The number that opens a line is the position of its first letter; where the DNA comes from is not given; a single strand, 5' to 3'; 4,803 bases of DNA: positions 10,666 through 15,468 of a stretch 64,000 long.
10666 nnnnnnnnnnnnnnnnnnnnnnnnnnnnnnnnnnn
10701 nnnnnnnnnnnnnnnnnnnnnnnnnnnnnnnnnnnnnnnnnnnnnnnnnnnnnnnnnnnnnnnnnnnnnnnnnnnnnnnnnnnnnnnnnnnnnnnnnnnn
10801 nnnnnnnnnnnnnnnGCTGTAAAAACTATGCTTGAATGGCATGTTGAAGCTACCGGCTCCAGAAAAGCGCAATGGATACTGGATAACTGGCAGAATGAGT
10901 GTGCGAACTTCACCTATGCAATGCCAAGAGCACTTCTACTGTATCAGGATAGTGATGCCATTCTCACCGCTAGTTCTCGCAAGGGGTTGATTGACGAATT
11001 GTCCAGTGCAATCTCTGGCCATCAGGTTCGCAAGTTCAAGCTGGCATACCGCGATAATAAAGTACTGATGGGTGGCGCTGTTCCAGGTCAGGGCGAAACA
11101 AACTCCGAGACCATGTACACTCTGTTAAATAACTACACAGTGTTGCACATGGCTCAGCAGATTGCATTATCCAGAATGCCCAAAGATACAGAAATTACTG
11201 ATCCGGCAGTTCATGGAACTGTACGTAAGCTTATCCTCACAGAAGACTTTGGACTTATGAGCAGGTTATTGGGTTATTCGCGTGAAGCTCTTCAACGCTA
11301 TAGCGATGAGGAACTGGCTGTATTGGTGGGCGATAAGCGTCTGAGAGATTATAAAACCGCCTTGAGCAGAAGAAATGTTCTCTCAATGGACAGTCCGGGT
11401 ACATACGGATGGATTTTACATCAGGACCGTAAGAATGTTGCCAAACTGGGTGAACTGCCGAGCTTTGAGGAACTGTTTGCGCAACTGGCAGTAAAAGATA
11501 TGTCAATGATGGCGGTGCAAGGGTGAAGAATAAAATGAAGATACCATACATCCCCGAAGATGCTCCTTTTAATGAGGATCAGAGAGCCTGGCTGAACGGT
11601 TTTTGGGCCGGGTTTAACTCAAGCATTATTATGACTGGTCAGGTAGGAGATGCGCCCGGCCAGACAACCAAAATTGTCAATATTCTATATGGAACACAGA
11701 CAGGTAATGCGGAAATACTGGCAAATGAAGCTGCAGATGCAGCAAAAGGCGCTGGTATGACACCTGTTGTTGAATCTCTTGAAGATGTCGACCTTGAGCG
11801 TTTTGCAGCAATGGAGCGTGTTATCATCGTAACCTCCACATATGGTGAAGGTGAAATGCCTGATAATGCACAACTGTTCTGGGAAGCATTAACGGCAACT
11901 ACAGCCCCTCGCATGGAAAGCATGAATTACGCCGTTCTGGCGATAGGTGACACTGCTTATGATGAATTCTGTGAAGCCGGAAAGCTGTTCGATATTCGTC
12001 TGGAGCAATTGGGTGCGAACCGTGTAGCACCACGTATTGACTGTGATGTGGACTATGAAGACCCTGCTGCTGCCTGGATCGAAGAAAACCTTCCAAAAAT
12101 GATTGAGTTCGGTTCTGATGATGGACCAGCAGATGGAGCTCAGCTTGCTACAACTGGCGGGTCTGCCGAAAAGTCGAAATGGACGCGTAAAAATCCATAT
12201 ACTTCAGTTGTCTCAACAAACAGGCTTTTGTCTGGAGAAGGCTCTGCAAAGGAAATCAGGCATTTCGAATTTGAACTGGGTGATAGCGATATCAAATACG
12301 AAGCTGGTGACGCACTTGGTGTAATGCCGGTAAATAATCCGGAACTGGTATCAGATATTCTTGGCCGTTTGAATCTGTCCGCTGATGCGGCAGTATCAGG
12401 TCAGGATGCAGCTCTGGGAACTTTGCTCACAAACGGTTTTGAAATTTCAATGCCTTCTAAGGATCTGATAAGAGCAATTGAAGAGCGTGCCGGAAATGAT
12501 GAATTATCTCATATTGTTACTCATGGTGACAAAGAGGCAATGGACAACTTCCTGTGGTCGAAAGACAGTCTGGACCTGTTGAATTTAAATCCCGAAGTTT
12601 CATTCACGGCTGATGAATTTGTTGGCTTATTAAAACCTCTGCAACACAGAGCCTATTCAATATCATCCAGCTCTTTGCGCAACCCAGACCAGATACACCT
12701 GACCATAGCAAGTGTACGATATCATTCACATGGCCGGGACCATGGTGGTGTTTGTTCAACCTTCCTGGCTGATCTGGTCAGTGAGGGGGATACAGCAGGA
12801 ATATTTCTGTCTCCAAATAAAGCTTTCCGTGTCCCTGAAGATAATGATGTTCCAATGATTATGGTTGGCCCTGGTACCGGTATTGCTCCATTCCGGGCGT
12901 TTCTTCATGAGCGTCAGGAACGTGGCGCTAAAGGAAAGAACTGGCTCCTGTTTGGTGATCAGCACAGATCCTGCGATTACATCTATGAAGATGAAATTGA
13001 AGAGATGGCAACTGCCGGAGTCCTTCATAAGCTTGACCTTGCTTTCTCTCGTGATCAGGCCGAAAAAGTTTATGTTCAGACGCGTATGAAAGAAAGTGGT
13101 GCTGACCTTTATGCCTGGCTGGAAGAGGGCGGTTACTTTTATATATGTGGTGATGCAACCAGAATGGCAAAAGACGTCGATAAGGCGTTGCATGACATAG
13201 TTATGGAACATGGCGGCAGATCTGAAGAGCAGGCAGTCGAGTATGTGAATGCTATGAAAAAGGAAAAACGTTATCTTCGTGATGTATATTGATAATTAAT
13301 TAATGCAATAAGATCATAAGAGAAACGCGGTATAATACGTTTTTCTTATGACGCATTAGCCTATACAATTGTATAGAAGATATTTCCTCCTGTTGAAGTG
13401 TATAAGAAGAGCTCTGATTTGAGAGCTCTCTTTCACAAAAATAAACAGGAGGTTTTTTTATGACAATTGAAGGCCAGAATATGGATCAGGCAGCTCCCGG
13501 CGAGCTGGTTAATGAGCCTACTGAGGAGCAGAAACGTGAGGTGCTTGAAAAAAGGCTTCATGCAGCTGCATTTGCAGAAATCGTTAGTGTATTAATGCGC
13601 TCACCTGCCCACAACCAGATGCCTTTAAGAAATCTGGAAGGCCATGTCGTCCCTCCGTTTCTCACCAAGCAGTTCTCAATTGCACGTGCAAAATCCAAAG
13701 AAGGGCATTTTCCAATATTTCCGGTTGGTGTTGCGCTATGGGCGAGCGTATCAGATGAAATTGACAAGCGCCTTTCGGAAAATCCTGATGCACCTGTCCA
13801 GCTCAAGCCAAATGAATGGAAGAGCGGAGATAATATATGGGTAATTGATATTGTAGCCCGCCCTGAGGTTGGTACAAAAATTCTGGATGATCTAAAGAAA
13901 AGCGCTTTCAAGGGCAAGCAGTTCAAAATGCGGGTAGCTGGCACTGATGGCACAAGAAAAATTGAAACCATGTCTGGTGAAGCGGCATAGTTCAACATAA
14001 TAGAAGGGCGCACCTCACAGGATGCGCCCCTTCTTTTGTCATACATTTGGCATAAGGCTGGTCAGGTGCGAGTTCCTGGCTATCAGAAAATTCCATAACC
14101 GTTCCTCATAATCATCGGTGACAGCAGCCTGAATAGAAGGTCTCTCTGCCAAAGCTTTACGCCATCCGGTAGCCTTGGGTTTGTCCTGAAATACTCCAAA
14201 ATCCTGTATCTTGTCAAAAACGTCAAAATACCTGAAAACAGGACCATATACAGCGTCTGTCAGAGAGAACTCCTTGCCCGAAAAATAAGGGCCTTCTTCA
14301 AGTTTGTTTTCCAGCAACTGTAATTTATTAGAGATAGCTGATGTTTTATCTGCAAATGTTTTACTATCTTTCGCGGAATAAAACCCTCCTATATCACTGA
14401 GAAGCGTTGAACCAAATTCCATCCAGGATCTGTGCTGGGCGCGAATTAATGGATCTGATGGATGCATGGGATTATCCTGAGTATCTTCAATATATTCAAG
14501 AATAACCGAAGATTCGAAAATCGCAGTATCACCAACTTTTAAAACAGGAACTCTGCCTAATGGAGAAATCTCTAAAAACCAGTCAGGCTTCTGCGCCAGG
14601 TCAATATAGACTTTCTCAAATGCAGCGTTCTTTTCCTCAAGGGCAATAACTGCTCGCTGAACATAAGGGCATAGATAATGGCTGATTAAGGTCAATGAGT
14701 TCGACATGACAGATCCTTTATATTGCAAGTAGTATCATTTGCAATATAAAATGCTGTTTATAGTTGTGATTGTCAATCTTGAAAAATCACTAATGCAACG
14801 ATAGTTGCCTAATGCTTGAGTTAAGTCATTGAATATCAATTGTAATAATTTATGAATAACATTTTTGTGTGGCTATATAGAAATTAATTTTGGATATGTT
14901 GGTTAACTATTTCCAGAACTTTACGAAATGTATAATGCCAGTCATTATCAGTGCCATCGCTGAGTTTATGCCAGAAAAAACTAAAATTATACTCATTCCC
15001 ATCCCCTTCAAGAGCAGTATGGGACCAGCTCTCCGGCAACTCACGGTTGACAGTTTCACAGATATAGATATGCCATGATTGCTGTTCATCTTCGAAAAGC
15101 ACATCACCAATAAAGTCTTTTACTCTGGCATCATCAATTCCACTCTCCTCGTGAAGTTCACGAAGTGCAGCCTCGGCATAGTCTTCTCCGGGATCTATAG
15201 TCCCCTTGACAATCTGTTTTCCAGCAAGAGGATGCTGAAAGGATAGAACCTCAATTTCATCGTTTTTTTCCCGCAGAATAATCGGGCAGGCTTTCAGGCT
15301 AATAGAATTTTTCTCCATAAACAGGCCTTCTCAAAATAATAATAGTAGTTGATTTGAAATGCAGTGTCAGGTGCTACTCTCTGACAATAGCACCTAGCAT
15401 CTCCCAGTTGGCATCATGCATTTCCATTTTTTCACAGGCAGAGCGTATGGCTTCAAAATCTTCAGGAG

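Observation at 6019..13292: Oversized GltB-type glutamate synthase translationally coupled to a CysJ-type diflavin reductase instead of GltD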

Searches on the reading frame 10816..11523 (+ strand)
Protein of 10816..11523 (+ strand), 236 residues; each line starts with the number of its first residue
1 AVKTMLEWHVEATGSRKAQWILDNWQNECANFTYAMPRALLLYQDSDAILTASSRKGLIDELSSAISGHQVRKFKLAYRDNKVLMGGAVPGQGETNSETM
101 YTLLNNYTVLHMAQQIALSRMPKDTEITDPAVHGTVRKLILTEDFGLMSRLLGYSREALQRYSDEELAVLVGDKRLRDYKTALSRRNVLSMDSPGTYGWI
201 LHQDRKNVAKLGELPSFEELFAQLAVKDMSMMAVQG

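Call 27: search_solved_structures(query=window:10816-11523:+, max_evalue=10, show_alignments=3)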
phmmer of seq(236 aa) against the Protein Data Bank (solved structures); distinct sequences matched with E-value up to 10: 2.
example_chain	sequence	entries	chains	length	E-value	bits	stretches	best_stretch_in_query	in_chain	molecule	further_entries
7mfm_G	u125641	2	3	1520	0.32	14.1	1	2-59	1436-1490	Glutamate synthase (NADPH) large chain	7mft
9m6x_A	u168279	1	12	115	0.73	12.9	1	150-199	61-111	Gp7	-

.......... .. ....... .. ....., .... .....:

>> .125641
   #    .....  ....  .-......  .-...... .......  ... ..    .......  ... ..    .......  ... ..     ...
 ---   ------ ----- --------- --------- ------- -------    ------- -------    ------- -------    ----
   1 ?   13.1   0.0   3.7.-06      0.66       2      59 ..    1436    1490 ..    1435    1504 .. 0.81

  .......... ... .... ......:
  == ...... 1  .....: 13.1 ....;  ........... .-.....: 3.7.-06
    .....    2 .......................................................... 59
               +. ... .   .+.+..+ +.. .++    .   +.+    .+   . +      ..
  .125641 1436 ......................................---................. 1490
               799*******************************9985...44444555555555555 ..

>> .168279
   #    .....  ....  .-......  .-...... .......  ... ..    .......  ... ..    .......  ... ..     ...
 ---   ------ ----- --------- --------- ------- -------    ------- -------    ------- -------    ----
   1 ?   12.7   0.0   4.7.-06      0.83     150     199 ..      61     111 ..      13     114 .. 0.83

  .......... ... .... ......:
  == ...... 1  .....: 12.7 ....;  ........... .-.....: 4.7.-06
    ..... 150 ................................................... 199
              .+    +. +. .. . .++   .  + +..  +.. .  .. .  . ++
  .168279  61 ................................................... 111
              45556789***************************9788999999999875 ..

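Call 33: find_related_loci(query=A1, collection=genome_contigs, flank=10000)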
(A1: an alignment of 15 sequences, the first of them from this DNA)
Query A1 (196 aa) in genome_contigs; peptide patterns used: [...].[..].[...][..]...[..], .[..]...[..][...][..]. (x = any residue, [..] = any of these).
599 stretches matched a pattern (row limit reached: there are more); 564 encode a relative of the query (tblastn E <= 1e-3); the best 80 are kept; 80 distinct loci.
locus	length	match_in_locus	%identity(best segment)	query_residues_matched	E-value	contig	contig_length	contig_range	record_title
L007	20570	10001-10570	64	1-190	3e-82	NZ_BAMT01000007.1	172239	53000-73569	Methylobacillus glycogenes JCM 2850, whole genome shotgun sequence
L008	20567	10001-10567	65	1-189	4e-82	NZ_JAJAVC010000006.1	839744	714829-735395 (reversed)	Methylobacillus arboreus strain VKM B-2590 platanus_K_21_77_6, whole genome shotgun sequence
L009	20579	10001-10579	63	1-193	1e-80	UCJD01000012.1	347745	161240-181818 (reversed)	Rhizobiales bacterium isolate AFS086932 genome assembly, contig: contig_12, whole genome shotgun sequence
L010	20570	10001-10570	63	1-190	3e-80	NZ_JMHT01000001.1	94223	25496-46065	Mycobacterium sp. ST-F2 ST-F2_SZAMPI034100-13_1_(paired)_contig_1, whole genome shotgun sequence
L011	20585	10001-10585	62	1-195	4e-80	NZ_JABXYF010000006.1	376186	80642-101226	Agrobacterium tomkonis strain IIF1SW-B1 NODE_6_length_376186_cov_398.997035, whole genome shotgun sequence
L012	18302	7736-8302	62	1-189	1e-79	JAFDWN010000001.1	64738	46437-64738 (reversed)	MAG: Actinomycetota bacterium isolate SZAS-8 ACTI-TMP-2__1__length-64738, whole genome shotgun sequence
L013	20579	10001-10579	62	1-193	2e-79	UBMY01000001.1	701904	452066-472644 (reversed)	Rhizobiales bacterium isolate AFS011288 genome assembly, contig: contig_1, whole genome shotgun sequence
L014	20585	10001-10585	61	1-195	9e-80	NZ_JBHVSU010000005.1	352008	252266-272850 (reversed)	Agrobacterium sp. NPDC058088 NPDC058088_T29_H4.ctg-0005, whole genome shotgun sequence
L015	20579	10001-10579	62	1-193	9e-80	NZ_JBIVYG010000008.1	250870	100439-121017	Agrobacterium sp. NPDC090283 NPDC090283_182_G2.ctg-0008, whole genome shotgun sequence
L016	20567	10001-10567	63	1-189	1e-79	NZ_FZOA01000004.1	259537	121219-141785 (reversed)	Methylobacillus rhizosphaerae strain Ca-68, whole genome shotgun sequence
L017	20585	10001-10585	61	1-195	2e-79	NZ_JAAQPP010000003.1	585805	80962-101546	Agrobacterium tumefaciens strain ATCC 4720 NODE_3_length_585805_cov_42.5285, whole genome shotgun sequence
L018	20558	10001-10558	64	1-186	2e-79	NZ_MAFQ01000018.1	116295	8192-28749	Mycobacteroides franklinii strain CV002 sctg_0016_0001, whole genome shotgun sequence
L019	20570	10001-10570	63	1-190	2e-79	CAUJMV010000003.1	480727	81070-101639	Agrobacterium radiobacter DSM 30147 genome assembly, contig: Agrobacterium_3, whole genome shotgun sequence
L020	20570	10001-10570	62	1-190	2e-79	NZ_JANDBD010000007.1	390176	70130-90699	Mycolicibacterium arenosum strain CAU 1645 contig7, whole genome shotgun sequence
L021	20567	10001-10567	63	1-189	2e-79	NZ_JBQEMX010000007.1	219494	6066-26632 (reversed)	Mycolicibacterium sp. 22603 scaffold7, whole genome shotgun sequence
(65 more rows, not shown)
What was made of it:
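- At least 564 species genomes carry the tail (call 33).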

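Call 72: predict_structure(alignment_id=A1)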
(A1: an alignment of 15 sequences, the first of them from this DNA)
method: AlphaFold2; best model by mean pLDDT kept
length: 196 residues; sequences in the alignment: 15
mean_pLDDT: 85.1   pTM: 0.80
mean pLDDT of the five models: 85.1, 84.4, 84.1, 83.4, 82.8
residues with pLDDT >= 90: 102; 70-90: 61; 50-70: 32; < 50: 1
segments of 3 or more residues with pLDDT < 50: none
pLDDT, mean of each block of 10 residues (from residue 1): 84 95 95 90 68 76 90 93 87 92 94 94 95 90 69 71 90 91 72 52
secondary structure, 60 per line:
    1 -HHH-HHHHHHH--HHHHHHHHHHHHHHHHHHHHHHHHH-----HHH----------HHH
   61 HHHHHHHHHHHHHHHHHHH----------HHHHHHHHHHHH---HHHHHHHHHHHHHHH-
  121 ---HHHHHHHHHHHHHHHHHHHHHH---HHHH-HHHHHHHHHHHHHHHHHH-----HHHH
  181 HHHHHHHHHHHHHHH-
elements in order: H6-12 H15-39 H58-79 H90-101 H105-119 H124-145 H149-152 H154-171 H177-195
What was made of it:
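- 10966..11523 (+): Family-specific C-terminal tail, aa 1650-1835, all-helical. AF2 pLDDT 85, pTM 0.80 (call 72).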

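Call 75: fold_search(model_id=the predicted structure, library=pdb)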
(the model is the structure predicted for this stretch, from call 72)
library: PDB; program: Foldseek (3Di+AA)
matches with E <= 10: 186; with E <= 0.001: 0
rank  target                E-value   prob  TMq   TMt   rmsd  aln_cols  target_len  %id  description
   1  3bua_A                6.1e-01  0.12  0.17  0.17  18.4       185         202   18  Crystal Structure of TRF2 TRFH domain and APOLLO peptide complex (released 2008-02-19)
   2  5c5b_B                7.1e-01  0.08  0.14  0.09  19.9       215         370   12  Crystal Structure of Human APPL BAR-PH Heterodimer (released 2016-06-22)
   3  9bra_b                7.5e-01  0.11  0.18  0.17  17.9       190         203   14  Intact V-ATPase State 2 and synaptophysin complex in mouse brain isolated synaptic vesicles (released 2024-06-19)
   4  9brq_b                8.2e-01  0.11  0.18  0.18  19.2       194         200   14  Intact V-ATPase State 3 and synaptophysin complex in mouse brain isolated synaptic vesicles (released 2024-06-19)
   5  4m7c_B                1.5e+00  0.07  0.17  0.17  20.1       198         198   17  Crystal structure of the TRF2-binding motif of SLX4 in complex with the TRFH domain of TRF2 (released 2013-09-25)
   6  9bt3_A                1.9e+00  0.09  0.19  0.22  15.1       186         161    9  Crystal structure of Chorismate Mutase from Mycobacterium tuberculosis in complex with the cyclic peptide inhibitor L2 (released 2025-02-26)
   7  1pq9_B                1.9e+00  0.06  0.16  0.14  19.3       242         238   11  HUMAN LXR BETA HORMONE RECEPTOR COMPLEXED WITH T0901317 COMPLEX (released 2003-09-09)
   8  5kya_E                2.0e+00  0.09  0.23  0.19  19.4       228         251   11  Brain penetrant liver X receptor (LXR) modulators based on a 2,4,5,6-tetrahydropyrrolo[3,4-c]pyrazole core (released 2016-09-21)
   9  3fal_B                2.0e+00  0.08  0.22  0.18  17.2       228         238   13  humanRXR alpha & mouse LXR alpha complexed with Retenoic acid and GSK2186 (released 2009-04-14)
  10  7q84_A                2.0e+00  0.08  0.18  0.08  16.8       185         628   11  Crystal structure of human peroxisomal acyl-Co-A oxidase 1a, apo-form (released 2022-03-02)
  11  6kmv_D                2.0e+00  0.08  0.21  0.21  14.0       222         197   14  caspase-11 C254A P22/P10 in complex with mouse GSDMD-C domain (released 2020-03-11)
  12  4rak_A                2.0e+00  0.07  0.19  0.17  17.3       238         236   13  Crystal structure of nuclear receptor subfamily 1, group h, member 2 (lxrb) complexed with partial agonist (released 2014-12-31)
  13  5vvk_A                2.0e+00  0.06  0.18  0.15  21.2       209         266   15  Cas1-Cas2 bound to full-site mimic (released 2017-08-02)
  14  6ygi_C                2.1e+00  0.08  0.17  0.20  13.7       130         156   12  Duck hepatitis B virus capsid Mutant R124E_delta78-122 (released 2020-09-02)
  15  7vg4_B                2.3e+00  0.06  0.18  0.18  22.0       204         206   15  10,5-methenyltetrahydrofolate cyclohydrolase from Methylobacterium extorquens AM1 strain (released 2022-07-06)
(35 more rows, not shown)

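Call 78: search_protein_representatives(alignment_id=A1)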
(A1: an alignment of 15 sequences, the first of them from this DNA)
Query: 15 sequences, 197 profile positions. Proteins with E-value up to 0.001 (for the whole library): 111; up to 1e-10: 85; up to 1e-30: 34. The best 111 are listed.
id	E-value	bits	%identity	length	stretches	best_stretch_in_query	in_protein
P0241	1.6e-82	292.4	-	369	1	1-193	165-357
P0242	4.5e-78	277.9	-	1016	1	2-192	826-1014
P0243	1.2e-76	273.2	-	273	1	1-191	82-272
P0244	3.2e-71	255.5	-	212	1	1-192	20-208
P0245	5.9e-67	241.6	-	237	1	1-191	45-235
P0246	1.3e-65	237.2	-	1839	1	1-192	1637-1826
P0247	1.8e-64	233.5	-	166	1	31-192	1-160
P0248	1.3e-60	220.9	-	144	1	49-192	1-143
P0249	1.1e-59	217.9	-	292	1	1-192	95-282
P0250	7.9e-59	215.1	-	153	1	45-193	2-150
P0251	1.6e-57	210.8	-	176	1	18-192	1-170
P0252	1.6e-44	168.4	-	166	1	48-191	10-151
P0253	2.7e-44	167.6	-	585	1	25-181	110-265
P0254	3.2e-44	167.4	-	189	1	15-182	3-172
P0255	2.4e-42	161.3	-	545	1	5-190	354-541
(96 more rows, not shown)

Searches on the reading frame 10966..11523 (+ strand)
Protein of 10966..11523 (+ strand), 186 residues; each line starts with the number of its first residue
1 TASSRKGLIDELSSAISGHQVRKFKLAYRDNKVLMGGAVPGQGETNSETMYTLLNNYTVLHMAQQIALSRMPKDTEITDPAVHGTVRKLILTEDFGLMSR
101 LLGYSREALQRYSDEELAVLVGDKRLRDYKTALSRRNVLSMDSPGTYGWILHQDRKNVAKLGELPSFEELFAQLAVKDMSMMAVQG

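Call 71: search_protein_families(library=pfam, proteins=[window:10966-11523:+], max_evalue=0.01)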
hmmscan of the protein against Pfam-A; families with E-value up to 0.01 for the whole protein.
window:10966-11523:+ (186 aa): 0 families

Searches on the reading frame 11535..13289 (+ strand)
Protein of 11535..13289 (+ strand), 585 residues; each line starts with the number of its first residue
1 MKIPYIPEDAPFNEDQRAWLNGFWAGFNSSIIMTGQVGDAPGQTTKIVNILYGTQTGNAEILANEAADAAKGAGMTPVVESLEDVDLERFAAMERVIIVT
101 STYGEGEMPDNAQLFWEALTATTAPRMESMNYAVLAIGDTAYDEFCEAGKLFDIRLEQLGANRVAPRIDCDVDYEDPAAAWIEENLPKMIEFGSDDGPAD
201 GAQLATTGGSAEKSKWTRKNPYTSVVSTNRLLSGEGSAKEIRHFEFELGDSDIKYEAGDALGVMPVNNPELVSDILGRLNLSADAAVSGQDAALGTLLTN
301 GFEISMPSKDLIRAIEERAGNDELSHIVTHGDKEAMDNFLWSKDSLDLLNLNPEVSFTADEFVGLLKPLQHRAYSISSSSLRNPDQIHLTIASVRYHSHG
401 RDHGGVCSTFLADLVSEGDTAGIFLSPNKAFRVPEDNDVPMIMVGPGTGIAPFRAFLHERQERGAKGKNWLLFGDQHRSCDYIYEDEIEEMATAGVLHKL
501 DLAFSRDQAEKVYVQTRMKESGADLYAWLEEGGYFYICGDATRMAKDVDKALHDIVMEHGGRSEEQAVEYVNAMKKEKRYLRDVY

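Call 7: search_protein_families(library=pfam, proteins=[window:11535-13289:+])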
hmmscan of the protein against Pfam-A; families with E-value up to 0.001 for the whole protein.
window:11535-13289:+ (585 aa): 3 families
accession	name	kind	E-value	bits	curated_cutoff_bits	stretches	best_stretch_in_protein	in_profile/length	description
PF00258.30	Flavodoxin_1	-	4.2e-33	114.9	25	1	50-177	1-139/143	Flavodoxin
PF00667.26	FAD_binding_1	-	1.1e-30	107.4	32.3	1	217-410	4-222/222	FAD binding domain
PF00175.26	NAD_binding_1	-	1.4e-15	58.3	22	1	443-549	1-108/109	Oxidoreductase NAD-binding domain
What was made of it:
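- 11535..13292 (+): CysJ-type NADPH diflavin reductase, 585 aa from ATG 11535. The alternative start GTG 11523 overlaps the gltB stop. Pfam Flavodoxin_1, FAD_binding_1 and NAD_binding_1 (call 7).
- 11682..12065 (+): Flavodoxin-like FMN domain of the reductase. Pfam Flavodoxin_1, aa 50-177 (call 7)
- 12183..13181 (+): FAD-binding and NADPH-binding (FNR-like) domains of the reductase. Pfam FAD_binding_1 aa 217-410 and NAD_binding_1 aa 443-549 (call 7)
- Checked: The downstream ORF ends at 13292 and has Flavodoxin_1, FAD_binding_1 and NAD_binding_1 domains (call 7).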

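Call 8: search_protein_families(library=ncbifam, proteins=[window:11535-13289:+])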
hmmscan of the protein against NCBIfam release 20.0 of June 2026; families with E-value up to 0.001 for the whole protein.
window:11535-13289:+ (585 aa): 22 families
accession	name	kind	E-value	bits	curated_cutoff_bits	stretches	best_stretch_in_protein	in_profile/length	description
TIGR01931.1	cysJ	equivalog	1e-185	618.9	668.15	1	13-585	22-597/597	assimilatory sulfite reductase (NADPH) flavoprotein subunit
NF008197.0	PRK10953.1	equivalog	1.4e-144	482.7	838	1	12-585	28-601/601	NADPH-dependent assimilatory sulfite reductase flavoprotein subunit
NF004859.0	PRK06214.1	equivalog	4e-140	468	432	2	199-585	154-539/539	sulfite reductase subunit alpha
NF058510.1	bifunc_CpcD_PetH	exception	2.7e-33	115.3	635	2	367-585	176-405/405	bifunctional rod-capping linker CpcD/ferredoxin--NADP reductase PetH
NF045929.1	FNRPetHCyano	equivalog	1.4e-32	113.1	600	1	367-585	180-411/411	ferredoxin--NADP reductase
NF005989.0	PRK08105.1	equivalog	1.6e-25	89.8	160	1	47-183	3-142/149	flavodoxin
NF006531.0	PRK09004.1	equivalog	2.1e-24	86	158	1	48-185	4-142/146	FMN-binding protein MioC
TIGR03224.1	benzo_boxA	equivalog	3.1e-22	79.1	459.2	1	367-563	194-393/411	benzoyl-CoA 2,3-epoxidase subunit BoxA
NF005587.0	PRK07308.1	equivalog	9.4e-18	64.8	138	1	47-183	3-136/147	flavodoxin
TIGR01753.1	flav_short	equivalog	6.1e-17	62.4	123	1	48-179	1-129/140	flavodoxin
NF005216.0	PRK06703.1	subfamily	1e-16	61.3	127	1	49-175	5-128/151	flavodoxin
NF004343.0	PRK05723.1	equivalog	9.1e-14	51.7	204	1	48-171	3-127/151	flavodoxin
NF006738.0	PRK09267.1-4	equivalog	2.5e-10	40.2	172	1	48-165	3-121/171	flavodoxin FldA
NF006739.0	PRK09267.1-5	subfamily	3.1e-09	36.8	175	1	48-167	4-120/168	flavodoxin FldA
NF040810.1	BenC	equivalog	5.8e-09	35.5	430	1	351-554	128-317/333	benzoate 1,2-dioxygenase electron transfer component BenC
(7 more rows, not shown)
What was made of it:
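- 11535..13292 (+): NCBIfam (call 8).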

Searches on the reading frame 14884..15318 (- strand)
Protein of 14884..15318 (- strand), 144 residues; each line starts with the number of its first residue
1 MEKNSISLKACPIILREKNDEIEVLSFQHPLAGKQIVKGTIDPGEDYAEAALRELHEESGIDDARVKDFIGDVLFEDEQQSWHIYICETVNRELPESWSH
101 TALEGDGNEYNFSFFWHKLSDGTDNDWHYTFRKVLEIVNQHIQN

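Call 71: search_protein_families(library=pfam, proteins=[window:14884-15318:-], max_evalue=0.01)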
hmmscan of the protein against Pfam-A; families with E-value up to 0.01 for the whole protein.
window:14884-15318:- (144 aa): 1 family
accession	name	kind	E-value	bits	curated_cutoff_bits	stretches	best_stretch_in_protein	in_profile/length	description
PF00293.34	NUDIX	-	1.2e-11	45.2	21.1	1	13-121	8-117/134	NUDIX domain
